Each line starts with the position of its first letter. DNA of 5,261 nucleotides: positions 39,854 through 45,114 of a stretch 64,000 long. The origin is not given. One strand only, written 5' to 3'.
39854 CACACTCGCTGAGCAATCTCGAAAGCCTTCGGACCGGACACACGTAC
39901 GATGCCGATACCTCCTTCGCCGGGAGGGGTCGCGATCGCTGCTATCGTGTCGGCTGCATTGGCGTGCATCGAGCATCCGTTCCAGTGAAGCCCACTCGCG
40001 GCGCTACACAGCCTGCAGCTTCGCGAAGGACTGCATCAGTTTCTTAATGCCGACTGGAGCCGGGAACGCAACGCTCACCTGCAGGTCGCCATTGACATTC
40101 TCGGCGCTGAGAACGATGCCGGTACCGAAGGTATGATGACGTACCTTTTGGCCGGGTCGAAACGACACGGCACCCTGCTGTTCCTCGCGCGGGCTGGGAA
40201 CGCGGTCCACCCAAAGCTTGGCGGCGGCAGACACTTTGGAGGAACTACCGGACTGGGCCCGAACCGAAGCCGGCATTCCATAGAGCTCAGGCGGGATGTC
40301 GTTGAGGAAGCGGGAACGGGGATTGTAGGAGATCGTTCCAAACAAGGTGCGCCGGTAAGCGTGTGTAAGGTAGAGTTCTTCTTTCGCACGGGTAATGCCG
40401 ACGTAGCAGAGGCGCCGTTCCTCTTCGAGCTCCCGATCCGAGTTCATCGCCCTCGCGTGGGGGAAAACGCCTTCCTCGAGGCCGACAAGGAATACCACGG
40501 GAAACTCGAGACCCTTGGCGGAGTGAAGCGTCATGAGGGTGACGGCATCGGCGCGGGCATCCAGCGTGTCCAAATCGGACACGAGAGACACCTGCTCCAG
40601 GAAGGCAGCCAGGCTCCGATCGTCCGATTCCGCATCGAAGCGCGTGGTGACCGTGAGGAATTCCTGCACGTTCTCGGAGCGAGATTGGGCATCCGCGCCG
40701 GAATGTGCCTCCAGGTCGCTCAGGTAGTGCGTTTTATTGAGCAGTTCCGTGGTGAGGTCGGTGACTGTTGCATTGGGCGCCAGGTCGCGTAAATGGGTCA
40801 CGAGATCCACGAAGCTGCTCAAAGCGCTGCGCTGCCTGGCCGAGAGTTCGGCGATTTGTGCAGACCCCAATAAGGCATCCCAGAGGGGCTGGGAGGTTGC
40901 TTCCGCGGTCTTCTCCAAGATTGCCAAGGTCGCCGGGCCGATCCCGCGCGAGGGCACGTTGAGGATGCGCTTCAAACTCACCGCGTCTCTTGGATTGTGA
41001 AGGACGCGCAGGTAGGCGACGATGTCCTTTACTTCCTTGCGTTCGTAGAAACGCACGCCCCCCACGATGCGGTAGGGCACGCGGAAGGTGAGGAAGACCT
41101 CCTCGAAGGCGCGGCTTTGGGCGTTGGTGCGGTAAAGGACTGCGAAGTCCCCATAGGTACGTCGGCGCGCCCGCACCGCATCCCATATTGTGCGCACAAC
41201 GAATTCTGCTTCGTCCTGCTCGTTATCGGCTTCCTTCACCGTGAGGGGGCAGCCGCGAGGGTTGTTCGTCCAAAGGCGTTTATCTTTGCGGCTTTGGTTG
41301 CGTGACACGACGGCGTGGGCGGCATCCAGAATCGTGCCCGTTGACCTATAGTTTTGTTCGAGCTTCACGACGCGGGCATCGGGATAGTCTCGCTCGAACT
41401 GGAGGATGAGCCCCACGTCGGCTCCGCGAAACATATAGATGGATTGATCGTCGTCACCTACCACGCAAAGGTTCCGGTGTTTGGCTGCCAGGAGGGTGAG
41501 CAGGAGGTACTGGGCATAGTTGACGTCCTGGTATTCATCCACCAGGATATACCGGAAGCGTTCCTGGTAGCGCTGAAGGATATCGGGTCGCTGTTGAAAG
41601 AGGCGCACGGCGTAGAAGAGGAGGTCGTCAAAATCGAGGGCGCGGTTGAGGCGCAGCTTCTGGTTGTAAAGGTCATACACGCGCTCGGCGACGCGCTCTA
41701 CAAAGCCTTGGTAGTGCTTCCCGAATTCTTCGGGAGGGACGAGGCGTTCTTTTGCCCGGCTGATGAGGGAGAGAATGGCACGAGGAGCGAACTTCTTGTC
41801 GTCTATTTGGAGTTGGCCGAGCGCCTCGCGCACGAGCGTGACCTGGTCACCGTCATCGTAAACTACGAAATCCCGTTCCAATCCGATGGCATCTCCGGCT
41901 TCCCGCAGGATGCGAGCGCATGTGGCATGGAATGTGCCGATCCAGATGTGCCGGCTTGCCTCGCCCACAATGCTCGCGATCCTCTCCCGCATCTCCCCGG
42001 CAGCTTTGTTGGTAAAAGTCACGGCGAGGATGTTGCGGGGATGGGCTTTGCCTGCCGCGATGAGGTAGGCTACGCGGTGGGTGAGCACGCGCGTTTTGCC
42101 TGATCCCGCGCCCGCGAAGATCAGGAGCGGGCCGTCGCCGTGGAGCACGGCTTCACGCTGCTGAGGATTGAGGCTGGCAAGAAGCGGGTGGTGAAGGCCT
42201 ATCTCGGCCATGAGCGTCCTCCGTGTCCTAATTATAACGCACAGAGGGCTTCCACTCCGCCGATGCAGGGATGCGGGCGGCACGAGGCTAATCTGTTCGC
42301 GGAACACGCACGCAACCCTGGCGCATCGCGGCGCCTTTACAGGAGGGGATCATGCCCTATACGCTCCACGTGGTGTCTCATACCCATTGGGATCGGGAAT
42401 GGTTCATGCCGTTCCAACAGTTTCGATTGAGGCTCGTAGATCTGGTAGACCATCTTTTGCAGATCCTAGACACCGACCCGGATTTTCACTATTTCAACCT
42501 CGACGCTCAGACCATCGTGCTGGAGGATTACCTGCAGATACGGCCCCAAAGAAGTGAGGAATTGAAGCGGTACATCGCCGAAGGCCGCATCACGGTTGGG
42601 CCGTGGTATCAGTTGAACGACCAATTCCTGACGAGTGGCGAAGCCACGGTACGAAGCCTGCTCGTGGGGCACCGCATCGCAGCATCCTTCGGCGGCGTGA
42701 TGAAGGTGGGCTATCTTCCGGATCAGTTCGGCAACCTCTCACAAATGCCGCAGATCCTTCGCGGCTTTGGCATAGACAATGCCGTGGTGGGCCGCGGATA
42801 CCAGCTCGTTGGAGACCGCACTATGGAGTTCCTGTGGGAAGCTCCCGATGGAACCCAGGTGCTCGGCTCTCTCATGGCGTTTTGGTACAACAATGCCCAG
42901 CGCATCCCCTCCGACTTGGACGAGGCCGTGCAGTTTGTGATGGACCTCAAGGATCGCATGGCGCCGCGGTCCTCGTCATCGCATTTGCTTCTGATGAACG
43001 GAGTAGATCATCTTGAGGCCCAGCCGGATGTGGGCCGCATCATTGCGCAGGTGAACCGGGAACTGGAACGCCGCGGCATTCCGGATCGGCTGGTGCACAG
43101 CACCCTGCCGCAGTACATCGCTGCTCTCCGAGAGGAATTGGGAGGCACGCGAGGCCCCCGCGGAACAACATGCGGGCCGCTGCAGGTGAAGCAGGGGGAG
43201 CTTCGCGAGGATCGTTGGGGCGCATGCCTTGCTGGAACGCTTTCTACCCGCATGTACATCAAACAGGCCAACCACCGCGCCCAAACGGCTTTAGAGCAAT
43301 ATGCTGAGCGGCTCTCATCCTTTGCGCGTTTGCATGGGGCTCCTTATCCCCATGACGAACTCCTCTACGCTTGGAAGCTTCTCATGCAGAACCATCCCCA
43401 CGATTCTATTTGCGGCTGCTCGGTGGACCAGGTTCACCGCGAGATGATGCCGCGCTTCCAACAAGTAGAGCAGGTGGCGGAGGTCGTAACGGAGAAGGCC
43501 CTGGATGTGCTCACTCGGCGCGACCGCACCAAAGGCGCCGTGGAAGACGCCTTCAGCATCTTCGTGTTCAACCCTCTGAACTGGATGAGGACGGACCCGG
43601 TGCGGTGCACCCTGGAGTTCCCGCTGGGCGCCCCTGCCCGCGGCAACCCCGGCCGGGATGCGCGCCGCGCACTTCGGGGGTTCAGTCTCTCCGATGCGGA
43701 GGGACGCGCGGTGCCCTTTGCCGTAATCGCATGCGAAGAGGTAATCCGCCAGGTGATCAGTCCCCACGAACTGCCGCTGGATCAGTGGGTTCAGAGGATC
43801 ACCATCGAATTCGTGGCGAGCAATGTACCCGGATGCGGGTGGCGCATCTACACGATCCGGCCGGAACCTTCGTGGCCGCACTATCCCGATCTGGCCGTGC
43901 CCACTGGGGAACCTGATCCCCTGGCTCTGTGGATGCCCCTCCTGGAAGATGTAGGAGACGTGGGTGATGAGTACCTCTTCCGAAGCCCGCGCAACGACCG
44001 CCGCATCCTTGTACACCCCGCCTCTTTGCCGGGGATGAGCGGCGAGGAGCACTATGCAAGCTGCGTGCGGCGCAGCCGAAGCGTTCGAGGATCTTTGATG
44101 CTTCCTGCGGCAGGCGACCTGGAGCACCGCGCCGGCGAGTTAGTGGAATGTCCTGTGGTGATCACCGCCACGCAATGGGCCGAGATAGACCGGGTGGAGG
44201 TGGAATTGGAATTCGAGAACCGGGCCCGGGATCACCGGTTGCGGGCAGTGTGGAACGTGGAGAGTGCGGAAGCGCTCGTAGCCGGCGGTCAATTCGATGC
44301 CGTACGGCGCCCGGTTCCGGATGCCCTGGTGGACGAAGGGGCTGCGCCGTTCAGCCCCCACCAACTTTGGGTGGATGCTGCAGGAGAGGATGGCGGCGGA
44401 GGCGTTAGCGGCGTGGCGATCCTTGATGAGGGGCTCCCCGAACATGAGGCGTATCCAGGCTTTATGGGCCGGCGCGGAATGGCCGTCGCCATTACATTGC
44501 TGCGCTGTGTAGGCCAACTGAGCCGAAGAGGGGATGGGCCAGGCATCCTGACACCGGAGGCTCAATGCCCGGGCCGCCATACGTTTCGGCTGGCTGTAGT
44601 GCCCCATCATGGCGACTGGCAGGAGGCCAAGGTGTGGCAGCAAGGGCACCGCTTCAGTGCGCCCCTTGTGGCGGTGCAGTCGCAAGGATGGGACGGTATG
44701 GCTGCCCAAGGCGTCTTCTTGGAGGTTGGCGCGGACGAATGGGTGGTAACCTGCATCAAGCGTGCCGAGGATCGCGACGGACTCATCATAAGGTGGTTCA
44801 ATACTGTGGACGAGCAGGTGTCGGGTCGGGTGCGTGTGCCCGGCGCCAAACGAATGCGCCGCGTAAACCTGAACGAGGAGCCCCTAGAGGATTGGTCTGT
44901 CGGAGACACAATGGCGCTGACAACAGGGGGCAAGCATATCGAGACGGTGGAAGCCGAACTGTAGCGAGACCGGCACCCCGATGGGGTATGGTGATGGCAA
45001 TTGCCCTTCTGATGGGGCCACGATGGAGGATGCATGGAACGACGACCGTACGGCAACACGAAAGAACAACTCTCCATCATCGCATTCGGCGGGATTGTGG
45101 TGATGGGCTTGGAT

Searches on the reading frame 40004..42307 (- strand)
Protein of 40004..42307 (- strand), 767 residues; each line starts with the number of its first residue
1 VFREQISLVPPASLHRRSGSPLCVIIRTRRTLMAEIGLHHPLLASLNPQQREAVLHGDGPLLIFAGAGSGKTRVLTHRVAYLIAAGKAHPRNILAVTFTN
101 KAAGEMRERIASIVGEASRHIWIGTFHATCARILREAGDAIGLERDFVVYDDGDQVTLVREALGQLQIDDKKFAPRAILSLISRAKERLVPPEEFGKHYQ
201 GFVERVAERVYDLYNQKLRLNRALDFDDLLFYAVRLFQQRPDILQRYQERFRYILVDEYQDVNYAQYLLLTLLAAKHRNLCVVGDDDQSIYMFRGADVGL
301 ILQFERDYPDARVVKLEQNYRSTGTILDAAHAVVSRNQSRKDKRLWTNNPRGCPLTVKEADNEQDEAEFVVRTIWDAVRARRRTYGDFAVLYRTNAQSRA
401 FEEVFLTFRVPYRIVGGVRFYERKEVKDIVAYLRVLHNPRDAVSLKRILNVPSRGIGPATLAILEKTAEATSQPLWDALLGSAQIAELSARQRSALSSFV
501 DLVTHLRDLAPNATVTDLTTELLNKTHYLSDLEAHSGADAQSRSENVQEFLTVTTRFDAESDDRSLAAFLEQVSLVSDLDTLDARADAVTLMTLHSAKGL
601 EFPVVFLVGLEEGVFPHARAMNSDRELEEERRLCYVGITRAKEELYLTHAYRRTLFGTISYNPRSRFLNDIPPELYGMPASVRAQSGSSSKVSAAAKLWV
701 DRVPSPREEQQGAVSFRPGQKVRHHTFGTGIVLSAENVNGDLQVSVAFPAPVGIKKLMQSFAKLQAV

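Call 13: search_protein_families(library=pfam, proteins=[window:40004-42307:-], max_evalue=0.001)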
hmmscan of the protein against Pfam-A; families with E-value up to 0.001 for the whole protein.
window:40004-42307:- (767 aa): 7 families
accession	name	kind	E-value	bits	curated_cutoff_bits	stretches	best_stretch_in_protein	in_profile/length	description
PF00580.27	UvrD-helicase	-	7.2e-94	314.9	23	1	46-309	1-271/271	UvrD/REP helicase N-terminal domain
PF13361.12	UvrD_C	-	1.6e-76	258.5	25.6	1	314-649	1-347/350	UvrD-like helicase C-terminal domain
PF13245.12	AAA_19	-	9.3e-25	87.8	25.1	1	50-294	1-134/134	AAA domain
PF13538.12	UvrD_C_2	-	9.3e-12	45.1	27.4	1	589-648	2-52/52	UvrD-like helicase C-terminal domain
PF21196.3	PcrA_UvrD_tudor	-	1e-09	38.5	23.9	1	719-762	2-44/48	PcrA/UvrD tudor domain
PF13604.12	AAA_30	-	6.7e-08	32.9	27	1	46-111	2-67/191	AAA domain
PF01443.25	Viral_helicase1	-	1.6e-07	31.8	21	0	573-647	161-226/228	Viral superfamily 1 RNA helicase core domain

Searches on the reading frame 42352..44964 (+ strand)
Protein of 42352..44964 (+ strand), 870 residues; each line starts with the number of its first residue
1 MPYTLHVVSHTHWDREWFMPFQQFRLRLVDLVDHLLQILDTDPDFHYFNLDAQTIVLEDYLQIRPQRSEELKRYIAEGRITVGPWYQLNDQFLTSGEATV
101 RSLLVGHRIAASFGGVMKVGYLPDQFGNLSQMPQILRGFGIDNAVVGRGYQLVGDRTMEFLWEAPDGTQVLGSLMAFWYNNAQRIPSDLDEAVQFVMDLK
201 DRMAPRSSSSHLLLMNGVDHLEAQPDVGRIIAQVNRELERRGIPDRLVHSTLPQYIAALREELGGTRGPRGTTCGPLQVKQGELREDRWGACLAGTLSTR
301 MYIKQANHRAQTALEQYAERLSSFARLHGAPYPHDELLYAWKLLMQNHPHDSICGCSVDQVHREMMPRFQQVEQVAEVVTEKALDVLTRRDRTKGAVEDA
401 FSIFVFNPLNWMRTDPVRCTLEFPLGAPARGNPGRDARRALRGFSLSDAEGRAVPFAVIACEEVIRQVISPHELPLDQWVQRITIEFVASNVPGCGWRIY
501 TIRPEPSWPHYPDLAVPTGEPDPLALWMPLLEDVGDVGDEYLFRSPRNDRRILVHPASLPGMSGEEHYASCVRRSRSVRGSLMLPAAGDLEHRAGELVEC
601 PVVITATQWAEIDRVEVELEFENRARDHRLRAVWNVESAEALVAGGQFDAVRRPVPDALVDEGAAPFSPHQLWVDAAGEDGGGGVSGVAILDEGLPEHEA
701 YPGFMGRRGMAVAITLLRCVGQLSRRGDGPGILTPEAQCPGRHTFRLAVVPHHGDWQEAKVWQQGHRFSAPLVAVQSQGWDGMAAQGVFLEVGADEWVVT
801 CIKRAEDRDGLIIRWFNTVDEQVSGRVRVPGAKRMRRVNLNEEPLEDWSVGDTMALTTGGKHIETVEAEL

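Call 8: find_encoding_contigs(protein=window:42352-44964:+, flank=10000, max_places=4)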
Protein window:42352-44964:+ (870 aa): no gene with exactly this product is on record in the collection.
